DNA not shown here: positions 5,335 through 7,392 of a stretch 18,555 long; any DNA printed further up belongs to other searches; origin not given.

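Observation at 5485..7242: In-frame fusion of a cell-division FtsA homologue to the pentose-phosphate enzyme ribulose-phosphate 3-epimerase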

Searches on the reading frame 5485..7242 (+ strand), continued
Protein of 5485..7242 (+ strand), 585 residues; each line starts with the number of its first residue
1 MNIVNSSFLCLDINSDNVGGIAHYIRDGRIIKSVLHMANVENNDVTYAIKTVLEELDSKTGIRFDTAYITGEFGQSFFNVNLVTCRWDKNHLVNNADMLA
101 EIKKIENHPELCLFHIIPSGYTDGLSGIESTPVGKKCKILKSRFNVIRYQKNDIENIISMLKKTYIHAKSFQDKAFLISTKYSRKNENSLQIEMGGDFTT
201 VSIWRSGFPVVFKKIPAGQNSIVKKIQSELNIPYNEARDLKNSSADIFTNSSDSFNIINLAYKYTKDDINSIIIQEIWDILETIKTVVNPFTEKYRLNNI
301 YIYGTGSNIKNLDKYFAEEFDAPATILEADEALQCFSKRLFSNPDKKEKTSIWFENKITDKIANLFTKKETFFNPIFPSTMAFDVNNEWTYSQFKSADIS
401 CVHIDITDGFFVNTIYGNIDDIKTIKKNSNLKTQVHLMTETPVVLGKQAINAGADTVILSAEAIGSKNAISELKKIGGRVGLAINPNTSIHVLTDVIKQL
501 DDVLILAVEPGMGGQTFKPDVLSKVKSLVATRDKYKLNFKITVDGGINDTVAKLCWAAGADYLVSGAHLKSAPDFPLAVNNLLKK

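Call 12: find_related_loci(query=A1, collection=genome_contigs, flank=10000)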
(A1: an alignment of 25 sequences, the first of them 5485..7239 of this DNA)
Query A1 (585 aa) in genome_contigs; peptide patterns used: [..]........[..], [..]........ (x = any residue, [..] = any of these).
600 stretches matched a pattern (row limit reached: there are more); 588 encode a relative of the query (tblastn E <= 1e-3); the best 80 are kept; 80 distinct loci.
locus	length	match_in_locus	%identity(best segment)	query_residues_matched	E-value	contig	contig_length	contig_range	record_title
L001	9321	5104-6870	40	1-585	1e-140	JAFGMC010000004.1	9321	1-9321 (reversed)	MAG: Alphaproteobacteria bacterium isolate Zod_Metabat.441 k87_1868974, whole genome shotgun sequence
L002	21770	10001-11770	38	1-585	7e-138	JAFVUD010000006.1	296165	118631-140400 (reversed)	MAG: Alphaproteobacteria bacterium isolate RGIG5397 Sheep_Colon-3__c938145, whole genome shotgun sequence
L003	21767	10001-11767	37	1-585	3e-133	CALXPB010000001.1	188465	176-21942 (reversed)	MAG: uncultured Alphaproteobacteria bacterium isolate BRZ_R__bin77 genome assembly, contig: BRZ_R__NODE_57_length_188465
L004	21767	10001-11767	37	1-584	4e-133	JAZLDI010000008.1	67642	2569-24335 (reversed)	MAG: Candidatus Enterousia sp. isolate T1900045038_TC20190031.MAGScoT_cleanbin_000032 SGB_4470_k141_2266771, whole genom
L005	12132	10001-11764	36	1-585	6e-133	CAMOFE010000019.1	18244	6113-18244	MAG: uncultured Alphaproteobacteria bacterium isolate SRR873606_bin.99_metaWRAP_v1.3_MAG genome assembly, contig: NODE_5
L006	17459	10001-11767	36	1-585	9e-133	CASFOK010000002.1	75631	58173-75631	uncultured proteobacterium isolate SI.B28.metabat-bins.76 genome assembly, contig: SI.B28.metabat-bins.76.fa_k141_21636,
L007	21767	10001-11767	39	1-585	1e-132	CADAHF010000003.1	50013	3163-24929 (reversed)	MAG: uncultured proteobacterium isolate RUG13292 genome assembly, contig: RUG13292_asm_3, whole genome shotgun sequence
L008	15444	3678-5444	39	1-585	3e-132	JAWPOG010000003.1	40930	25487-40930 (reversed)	MAG: Alphaproteobacteria bacterium isolate KV104-158 k141_1284868, whole genome shotgun sequence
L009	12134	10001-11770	38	1-585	8e-132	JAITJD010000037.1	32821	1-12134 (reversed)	MAG: Rickettsiales bacterium isolate Pcl387_bin15 k119_2774540, whole genome shotgun sequence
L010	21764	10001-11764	37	1-585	9e-132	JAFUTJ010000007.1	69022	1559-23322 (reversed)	MAG: Alphaproteobacteria bacterium isolate RGIG4808 Roe_deer_Reticulum-5__c589, whole genome shotgun sequence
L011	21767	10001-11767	39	1-585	5e-131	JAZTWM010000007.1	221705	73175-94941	MAG: Candidatus Enterousia sp. isolate T1900045333_YK20190022.MAGScoT_cleanbin_000042 SGB_6555_k141_849587, whole genome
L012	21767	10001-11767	38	1-585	5e-130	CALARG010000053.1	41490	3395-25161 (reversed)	MAG TPA_asm: uncultured Alphaproteobacteria bacterium isolate SRR6425825_bin.15_CONCOCT_v1.1_MAG genome assembly, contig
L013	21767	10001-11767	38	1-585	4e-130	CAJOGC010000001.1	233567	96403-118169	uncultured Alphaproteobacteria bacterium isolate Sheep_2_mag_61 genome assembly, contig: scaffold_6, whole genome shotgu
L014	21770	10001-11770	37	1-585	5e-130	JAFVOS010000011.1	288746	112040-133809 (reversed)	MAG: Alphaproteobacteria bacterium isolate RGIG5256 Sheep_Colon-1__c743588, whole genome shotgun sequence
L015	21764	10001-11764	38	1-584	1e-129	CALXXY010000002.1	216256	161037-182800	MAG: uncultured Alphaproteobacteria bacterium isolate BRZ_PP__bin55 genome assembly, contig: BRZ_PP__NODE_44_length_2162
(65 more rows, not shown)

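Call 13: find_encoding_contigs(protein=P0001, flank=10000, max_places=3)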
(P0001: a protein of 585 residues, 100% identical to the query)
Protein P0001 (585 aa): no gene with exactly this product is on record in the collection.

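Call 14: find_encoding_contigs(protein=P0003, flank=10000, max_places=3)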
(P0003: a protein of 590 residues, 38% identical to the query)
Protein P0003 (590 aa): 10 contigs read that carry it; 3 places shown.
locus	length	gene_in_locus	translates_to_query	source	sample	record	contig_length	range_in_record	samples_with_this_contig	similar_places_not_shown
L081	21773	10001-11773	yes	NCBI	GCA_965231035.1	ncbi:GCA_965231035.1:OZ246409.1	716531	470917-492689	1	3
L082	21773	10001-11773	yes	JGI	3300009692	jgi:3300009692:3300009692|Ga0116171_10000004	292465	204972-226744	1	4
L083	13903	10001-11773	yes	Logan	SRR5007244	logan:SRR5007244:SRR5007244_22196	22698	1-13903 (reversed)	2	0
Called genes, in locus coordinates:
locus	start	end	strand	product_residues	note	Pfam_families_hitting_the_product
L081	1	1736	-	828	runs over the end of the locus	PF12705:PDDEXK_1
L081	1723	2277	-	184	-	PF03193:RsgA_GTPase (weak), PF00350:Dynamin_N (faint), PF01926:MMR_HSR1, PF02421:FeoB_N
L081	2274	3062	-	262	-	PF00590:TP_methylase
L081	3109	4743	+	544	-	PF04348:LppC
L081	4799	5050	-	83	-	-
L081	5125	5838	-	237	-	PF00005:ABC_tran, PF02463:SMC_N (faint), PF13304:AAA_21 (faint)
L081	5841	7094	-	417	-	PF12704:MacB_PCD, PF02687:FtsX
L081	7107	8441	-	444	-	-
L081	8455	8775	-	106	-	-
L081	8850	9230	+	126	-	-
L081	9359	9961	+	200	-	PF03799:FtsQ_DivIB_C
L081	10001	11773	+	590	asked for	PF11104:PilM_2 (faint), PF14450:FtsA, PF00834:Ribul_P_3_epim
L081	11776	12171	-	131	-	PF02367:TsaE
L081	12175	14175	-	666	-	PF00270:DEAD (faint), PF04851:ResIII, PF17757:UvrB_inter, PF27431:UvrB_3rd, PF00271:Helicase_C, PF12344:UvrB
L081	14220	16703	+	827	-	PF05170:AsmA (faint)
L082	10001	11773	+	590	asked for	PF11104:PilM_2 (faint), PF14450:FtsA, PF00834:Ribul_P_3_epim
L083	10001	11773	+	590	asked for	PF11104:PilM_2 (faint), PF14450:FtsA, PF00834:Ribul_P_3_epim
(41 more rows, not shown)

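Call 22: search_solved_structures(query=A1, max_evalue=0.01, show_alignments=1)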
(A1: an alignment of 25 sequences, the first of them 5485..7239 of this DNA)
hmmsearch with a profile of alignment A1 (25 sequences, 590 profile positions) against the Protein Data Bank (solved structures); distinct sequences matched with E-value up to 0.01: 41.
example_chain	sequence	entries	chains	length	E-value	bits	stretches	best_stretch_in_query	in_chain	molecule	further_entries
2fli_A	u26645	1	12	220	1.1e-49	172.8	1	380-586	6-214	ribulose-phosphate 3-epimerase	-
1rpx_A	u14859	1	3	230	1.4e-39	139.4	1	378-584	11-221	PROTEIN (RIBULOSE-PHOSPHATE 3-EPIMERASE)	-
7b1w_J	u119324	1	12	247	8e-39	136.9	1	365-582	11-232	Ribulose-phosphate 3-epimerase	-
1tqj_A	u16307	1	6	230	9.9e-38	133.3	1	377-583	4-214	Ribulose-phosphate 3-epimerase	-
3ct7_A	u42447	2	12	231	9.1e-37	130.1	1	380-571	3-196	D-allulose-6-phosphate 3-epimerase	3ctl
3qc3_A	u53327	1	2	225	2.3e-33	118.9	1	396-589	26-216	D-ribulose-5-phosphate-3-epimerase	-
3ovp_A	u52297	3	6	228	2.4e-33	118.8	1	396-589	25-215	Ribulose-phosphate 3-epimerase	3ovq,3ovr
5umf_A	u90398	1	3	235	3.1e-32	115.1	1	375-580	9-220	Ribulose-phosphate 3-epimerase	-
7sbj_A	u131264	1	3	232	2e-30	109.2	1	376-576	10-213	Ribulose-phosphate 3-epimerase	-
1h1y_A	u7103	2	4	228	1.2e-29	106.7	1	380-575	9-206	D-RIBULOSE-5-PHOSPHATE 3-EPIMERASE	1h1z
4nu7_A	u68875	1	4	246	5.4e-29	104.5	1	377-582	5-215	Ribulose-phosphate 3-epimerase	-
7u5y_A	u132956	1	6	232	5.5e-29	104.4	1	375-580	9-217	Ribulose-phosphate 3-epimerase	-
3inp_A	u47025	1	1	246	1.4e-28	103.1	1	374-579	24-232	D-ribulose-phosphate 3-epimerase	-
1tqx_A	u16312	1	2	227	5.9e-26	94.4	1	380-578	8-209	D-ribulose-5-phosphate 3-epimerase, putative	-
7q6f_A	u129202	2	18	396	5.3e-16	61.6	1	10-338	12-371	Cell division protein FtsA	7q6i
3wt0_A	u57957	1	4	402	9.3e-15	57.5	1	26-324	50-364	Cell division protein FtsA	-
1e4f_T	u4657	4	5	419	1.2e-14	57.1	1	10-324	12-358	CELL DIVISION PROTEIN FTSA | CELL DIVISION PROTEIN FTSA, PUTATIVE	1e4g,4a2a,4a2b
3wqt_A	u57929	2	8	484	1.2e-14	57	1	27-324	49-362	Cell division protein FtsA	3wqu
7q6d_A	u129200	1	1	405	2.2e-13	52.9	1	87-324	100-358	Cell division protein FtsA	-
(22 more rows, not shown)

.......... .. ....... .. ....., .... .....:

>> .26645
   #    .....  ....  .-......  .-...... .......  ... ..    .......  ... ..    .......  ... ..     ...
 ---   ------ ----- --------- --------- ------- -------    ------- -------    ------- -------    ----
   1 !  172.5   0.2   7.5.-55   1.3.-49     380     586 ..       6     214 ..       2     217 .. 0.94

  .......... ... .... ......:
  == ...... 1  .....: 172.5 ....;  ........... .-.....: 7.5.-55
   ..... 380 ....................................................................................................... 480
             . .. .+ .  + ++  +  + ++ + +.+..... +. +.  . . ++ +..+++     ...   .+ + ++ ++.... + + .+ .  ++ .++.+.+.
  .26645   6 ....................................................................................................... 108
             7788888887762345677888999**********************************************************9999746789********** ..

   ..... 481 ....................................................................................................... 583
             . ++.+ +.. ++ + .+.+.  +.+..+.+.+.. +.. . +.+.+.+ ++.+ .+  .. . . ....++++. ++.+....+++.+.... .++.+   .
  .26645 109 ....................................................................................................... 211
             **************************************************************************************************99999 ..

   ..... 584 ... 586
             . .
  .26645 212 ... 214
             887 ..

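Call 31: predict_structure(alignment_id=A1)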
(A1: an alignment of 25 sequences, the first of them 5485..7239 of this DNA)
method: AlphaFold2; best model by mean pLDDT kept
length: 585 residues; sequences in the alignment: 25
mean_pLDDT: 84.4   pTM: 0.57
mean pLDDT of the five models: 84.4, 83.6, 83.1, 81.1, 81.0
residues with pLDDT >= 90: 269; 70-90: 250; 50-70: 35; < 50: 31
segments of 3 or more residues with pLDDT < 50: 1-3, 344-371
pLDDT, mean of each block of 10 residues (from residue 1): 67 88 79 72 81 88 89 92 91 85 86 87 71 85 91 92 90 90 83 93 87 92 92 88 83 71 80 91 93 90 88 92 91 89 48 35 37 82 84 84 85 72 90 92 91 94 87 91 92 92 90 79 96 94 93 95 90 80 79
secondary structure, 60 per line:
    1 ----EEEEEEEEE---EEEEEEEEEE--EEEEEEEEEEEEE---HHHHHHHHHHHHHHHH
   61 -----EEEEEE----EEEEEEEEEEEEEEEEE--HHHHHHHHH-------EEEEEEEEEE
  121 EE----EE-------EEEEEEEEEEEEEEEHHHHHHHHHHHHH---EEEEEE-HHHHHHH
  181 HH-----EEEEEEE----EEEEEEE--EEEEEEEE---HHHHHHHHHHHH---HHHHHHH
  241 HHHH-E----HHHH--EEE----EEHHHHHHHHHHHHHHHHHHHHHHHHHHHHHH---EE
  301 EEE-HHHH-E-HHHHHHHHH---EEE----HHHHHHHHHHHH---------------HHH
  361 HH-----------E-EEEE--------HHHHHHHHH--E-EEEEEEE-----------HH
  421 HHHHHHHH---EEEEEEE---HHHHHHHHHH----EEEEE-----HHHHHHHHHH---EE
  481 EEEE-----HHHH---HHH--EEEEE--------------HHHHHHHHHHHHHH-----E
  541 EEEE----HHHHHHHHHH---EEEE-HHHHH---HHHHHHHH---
elements in order: E5-13 E17-26 E29-41 H45-60 E66-71 E76-92 H95-103 E111-122 E136-150 H151-163 E167-172 H174-182 E188-194 E199-205 E208-215 H219-230 H234-244 H251-254 E257-259 H266-295 E299-303 H305-308 H312-320 E324-326 H331-342 H358-362 E376-379 H388-396 E401-407 H419-428 E432-438 H442-451 E456-460 H466-475 E479-484 H490-493 E502-506 H521-534 E540-544 H549-558 E562-565 H567-571 H575-582
